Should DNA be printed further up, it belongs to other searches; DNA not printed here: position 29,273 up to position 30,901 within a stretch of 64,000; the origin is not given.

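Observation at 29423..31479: Two-gene P460-like operon; one member is a LysM fusion with 17 [N/S]PC cysteine repeats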

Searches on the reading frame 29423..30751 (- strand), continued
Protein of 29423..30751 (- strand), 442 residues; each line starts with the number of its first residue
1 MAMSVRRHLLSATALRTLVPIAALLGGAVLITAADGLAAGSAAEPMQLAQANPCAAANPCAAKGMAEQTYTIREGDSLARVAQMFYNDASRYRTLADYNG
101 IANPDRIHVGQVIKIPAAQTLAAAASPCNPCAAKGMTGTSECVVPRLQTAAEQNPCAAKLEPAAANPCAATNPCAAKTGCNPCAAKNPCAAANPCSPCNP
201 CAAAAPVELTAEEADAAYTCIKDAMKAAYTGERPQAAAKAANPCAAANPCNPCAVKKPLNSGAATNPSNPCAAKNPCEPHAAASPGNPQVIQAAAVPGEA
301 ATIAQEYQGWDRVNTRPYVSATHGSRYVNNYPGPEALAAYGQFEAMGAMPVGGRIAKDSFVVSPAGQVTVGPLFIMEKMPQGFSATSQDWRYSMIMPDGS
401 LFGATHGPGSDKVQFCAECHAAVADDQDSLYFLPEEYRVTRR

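Call 43: fold_search(model_id=the predicted structure, library=pdb)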
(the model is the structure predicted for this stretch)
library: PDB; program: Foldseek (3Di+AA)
matches with E <= 10: 241; with E <= 0.001: 4
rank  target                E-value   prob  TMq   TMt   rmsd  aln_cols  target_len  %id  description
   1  7s5o_A                1.4e-04  1.00  0.22  0.55   4.2       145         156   16  Crystal structure of Cytochrome c' beta from Nitrosomonas europaea ATCC 19718 (released 2022-03-30)
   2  2je2                  3.3e-04  1.00  0.22  0.52   5.5       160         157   19  Cytochrome P460 from Nitrosomonas europaea - probable nonphysiological oxidized form (released 2007-07-03)
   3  8gar                  6.7e-04  1.00  0.22  0.53   5.2       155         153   19  Nitrosomonas europaea Cytochrome P460 Arg44Ala (released 2023-07-05)
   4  7s5o_C                7.1e-04  1.00  0.22  0.53   4.2       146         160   16  Crystal structure of Cytochrome c' beta from Nitrosomonas europaea ATCC 19718 (released 2022-03-30)
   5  9hqt_A                1.3e-03  1.00  0.22  0.63   4.2       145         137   19  SFX structure of cytochrome c prime beta from Methylococcus capsulatus (Bath) (released 2025-09-03)
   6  6hih_A                1.7e-03  1.00  0.23  0.64   4.1       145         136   20  Cytochrome c prime beta from Methylococcus capsulatus (Bath) (released 2019-03-20)
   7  7zqz_A                1.8e-03  1.00  0.23  0.63   4.1       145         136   19  F61V Cytochrome c prime beta from Methylococcus capsulatus (Bath): NO complex (released 2023-05-17)
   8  9htv_A                2.9e-03  1.00  0.23  0.63   4.1       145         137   19  McCP in complex with photocaged nitric oxide, 1.44 s, 0.95 microjoule, SSX (released 2025-09-03)
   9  7zs4_A                4.1e-03  1.00  0.22  0.61   4.4       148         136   20  F32V Cytochrome c prime beta from Methylococcus capsulatus (Bath) (released 2023-05-17)
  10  8kea_J                8.7e-03  1.00  0.12  0.34   2.2        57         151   26  Cyanophage A-1(L) baseplate-initiators (released 2024-04-10)
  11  8kea_K                1.1e-02  1.00  0.12  0.32  17.0        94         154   19  Cyanophage A-1(L) baseplate-initiators (released 2024-04-10)
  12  7aeb_M                1.3e-02  1.00  0.11  0.22   1.0        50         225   30  Cryo-EM structure of an extracellular contractile injection system in marine bacterium Algoriphagus machipongonensis,  (released 2022-02-16)
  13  8zex                  1.3e-02  1.00  0.11  0.11   2.0        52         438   33  Biosensor HaloKbp1a (released 2024-12-18)
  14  6q40_D                1.3e-02  1.00  0.10  0.52  10.8        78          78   29  A secreted LysM effector of the wheat pathogen Zymoseptoria tritici protects the fungal hyphae against chitinase hydro (released 2019-10-16)
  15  6q40_A                2.0e-02  1.00  0.10  0.51  10.9        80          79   30  A secreted LysM effector of the wheat pathogen Zymoseptoria tritici protects the fungal hyphae against chitinase hydro (released 2019-10-16)
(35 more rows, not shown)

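Call 86: search_protein_families(library=pfam, proteins=[L003:5572-5913:+], max_evalue=0.01)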
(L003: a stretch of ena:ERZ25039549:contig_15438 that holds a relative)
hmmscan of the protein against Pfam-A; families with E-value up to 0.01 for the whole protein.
L003:5572-5913:+ (114 aa): 0 families

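Call 102: find_encoding_contigs(protein=P0026, flank=5000, max_places=1)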
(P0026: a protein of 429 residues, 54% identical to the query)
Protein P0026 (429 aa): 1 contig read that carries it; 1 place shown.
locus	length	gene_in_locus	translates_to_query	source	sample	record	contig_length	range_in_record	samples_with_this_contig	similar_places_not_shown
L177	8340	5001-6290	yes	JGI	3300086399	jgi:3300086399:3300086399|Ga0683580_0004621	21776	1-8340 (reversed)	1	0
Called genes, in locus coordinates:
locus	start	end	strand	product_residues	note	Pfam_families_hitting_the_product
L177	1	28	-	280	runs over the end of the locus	PF00561:Abhydrolase_1, PF12697:Abhydrolase_6, PF03096:Ndr (weak), PF12146:Hydrolase_4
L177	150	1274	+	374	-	PF08240:ADH_N, PF00107:ADH_zinc_N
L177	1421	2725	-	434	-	PF00557:Peptidase_M24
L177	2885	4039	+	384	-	PF00365:PFK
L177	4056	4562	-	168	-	PF03737:RraA-like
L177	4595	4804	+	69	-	-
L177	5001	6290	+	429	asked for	PF01476:LysM (weak), PF16694:Cytochrome_P460 (weak)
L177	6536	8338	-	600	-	?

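Call 103: find_encoding_contigs(protein=P0024, flank=5000, max_places=1)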
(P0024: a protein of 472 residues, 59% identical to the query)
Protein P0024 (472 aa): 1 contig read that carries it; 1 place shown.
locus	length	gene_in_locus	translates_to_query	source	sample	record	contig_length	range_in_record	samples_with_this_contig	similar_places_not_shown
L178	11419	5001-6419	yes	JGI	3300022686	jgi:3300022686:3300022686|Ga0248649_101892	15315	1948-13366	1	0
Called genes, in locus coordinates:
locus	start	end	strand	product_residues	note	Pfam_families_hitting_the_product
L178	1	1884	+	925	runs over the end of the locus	PF00690:Cation_ATPase_N, PF00122:E1-E2_ATPase, PF13246:Cation_ATPase, PF00702:Hydrolase, PF08282:Hydrolase_3 (faint), PF00689:Cation_ATPase_C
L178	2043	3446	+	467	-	PF10009:DUF2252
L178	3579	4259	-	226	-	PF06532:NrsF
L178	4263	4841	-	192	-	PF04542:Sigma70_r2, PF08281:Sigma70_r4_2, PF04545:Sigma70_r4 (weak)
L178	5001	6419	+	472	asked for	PF01476:LysM, PF16694:Cytochrome_P460 (weak)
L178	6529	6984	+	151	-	PF00127:Copper-bind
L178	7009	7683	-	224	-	PF16694:Cytochrome_P460 (weak)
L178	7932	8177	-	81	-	PF02129:Peptidase_S15 (weak)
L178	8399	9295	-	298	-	-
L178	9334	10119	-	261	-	PF01925:TauE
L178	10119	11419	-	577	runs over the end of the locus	PF00535:Glycos_transf_2, PF03279:Lip_A_acyltrans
